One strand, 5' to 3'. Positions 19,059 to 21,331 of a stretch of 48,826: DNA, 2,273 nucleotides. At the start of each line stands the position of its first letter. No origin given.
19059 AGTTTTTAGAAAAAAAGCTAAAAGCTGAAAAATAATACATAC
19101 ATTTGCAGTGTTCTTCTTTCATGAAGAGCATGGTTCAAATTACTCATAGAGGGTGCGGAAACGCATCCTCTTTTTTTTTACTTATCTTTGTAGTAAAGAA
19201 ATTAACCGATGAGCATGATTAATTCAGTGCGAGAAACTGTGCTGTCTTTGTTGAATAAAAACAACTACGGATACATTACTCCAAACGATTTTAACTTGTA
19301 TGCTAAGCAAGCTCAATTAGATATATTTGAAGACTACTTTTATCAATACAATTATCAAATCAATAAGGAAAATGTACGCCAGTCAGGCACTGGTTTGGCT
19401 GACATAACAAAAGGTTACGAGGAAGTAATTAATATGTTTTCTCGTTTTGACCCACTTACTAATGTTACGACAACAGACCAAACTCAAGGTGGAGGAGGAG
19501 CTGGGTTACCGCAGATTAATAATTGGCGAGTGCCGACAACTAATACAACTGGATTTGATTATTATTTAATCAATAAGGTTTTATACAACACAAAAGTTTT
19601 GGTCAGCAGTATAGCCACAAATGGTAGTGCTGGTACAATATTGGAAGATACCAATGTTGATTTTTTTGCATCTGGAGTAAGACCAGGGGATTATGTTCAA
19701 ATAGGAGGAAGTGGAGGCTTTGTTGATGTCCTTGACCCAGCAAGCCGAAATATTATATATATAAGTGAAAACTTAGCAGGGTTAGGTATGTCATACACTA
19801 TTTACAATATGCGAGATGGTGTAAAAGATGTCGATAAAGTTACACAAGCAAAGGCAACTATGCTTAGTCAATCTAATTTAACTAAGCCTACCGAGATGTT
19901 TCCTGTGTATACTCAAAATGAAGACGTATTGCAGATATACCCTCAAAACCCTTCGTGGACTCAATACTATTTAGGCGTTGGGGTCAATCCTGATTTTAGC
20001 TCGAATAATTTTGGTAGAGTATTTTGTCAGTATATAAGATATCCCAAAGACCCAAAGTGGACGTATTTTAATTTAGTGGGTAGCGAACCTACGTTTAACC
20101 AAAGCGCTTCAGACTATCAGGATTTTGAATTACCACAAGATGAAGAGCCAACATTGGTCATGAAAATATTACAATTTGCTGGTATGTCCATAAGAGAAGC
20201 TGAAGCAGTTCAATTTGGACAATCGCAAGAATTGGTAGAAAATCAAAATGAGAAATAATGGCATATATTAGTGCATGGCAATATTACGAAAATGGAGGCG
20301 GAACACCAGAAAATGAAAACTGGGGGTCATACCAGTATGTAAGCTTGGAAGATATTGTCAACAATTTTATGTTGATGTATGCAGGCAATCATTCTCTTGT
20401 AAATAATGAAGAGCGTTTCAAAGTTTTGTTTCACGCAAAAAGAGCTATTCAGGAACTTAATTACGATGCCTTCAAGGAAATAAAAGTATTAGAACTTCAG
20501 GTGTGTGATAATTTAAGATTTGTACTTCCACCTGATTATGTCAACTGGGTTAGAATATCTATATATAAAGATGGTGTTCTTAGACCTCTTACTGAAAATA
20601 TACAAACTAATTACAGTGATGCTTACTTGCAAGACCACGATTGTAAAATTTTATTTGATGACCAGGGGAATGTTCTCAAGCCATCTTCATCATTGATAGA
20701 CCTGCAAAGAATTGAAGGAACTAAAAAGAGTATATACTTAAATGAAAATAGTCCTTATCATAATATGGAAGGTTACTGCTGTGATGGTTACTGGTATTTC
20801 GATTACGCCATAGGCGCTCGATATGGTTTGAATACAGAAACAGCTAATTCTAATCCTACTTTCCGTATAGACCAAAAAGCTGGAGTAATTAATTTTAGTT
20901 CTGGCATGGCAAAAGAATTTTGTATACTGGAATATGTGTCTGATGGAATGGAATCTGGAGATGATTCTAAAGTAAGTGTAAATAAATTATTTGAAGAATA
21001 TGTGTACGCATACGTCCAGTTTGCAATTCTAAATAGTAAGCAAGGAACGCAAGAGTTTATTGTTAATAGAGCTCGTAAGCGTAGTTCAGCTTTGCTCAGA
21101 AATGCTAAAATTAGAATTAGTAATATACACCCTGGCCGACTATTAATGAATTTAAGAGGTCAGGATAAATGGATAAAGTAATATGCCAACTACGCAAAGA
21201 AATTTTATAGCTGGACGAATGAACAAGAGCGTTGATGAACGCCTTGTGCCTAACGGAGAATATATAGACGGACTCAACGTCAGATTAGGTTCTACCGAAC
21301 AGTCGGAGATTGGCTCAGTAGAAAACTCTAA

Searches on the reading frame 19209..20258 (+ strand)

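Call 12: search_protein_families(library=phrogs, proteins=[window:19209-20258:+], max_evalue=0.001)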
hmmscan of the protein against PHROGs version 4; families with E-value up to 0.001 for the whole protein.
window:19209-20258:+ (349 aa): 1 family
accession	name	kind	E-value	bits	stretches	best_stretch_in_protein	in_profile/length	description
phrog_14543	-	head and packaging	2.4e-32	113.2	2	268-346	152-229/234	virion structural protein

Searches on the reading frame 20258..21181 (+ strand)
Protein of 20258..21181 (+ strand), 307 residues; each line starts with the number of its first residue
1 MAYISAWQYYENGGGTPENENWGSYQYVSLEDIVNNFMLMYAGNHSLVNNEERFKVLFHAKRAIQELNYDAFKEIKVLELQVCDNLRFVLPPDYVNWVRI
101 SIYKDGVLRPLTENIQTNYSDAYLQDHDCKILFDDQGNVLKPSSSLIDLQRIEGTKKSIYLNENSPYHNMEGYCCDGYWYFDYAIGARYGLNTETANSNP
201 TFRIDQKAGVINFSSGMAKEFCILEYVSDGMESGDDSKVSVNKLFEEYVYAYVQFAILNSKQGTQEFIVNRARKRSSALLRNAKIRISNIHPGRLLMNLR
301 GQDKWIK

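Call 12: search_protein_families(library=phrogs, proteins=[window:20258-21181:+], max_evalue=0.001)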
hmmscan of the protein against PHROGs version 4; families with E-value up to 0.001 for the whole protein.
window:20258-21181:+ (307 aa): 1 family
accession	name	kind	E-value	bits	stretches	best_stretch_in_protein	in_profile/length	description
phrog_13977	-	head and packaging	7.8e-52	177.4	1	18-290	12-264/273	virion structural protein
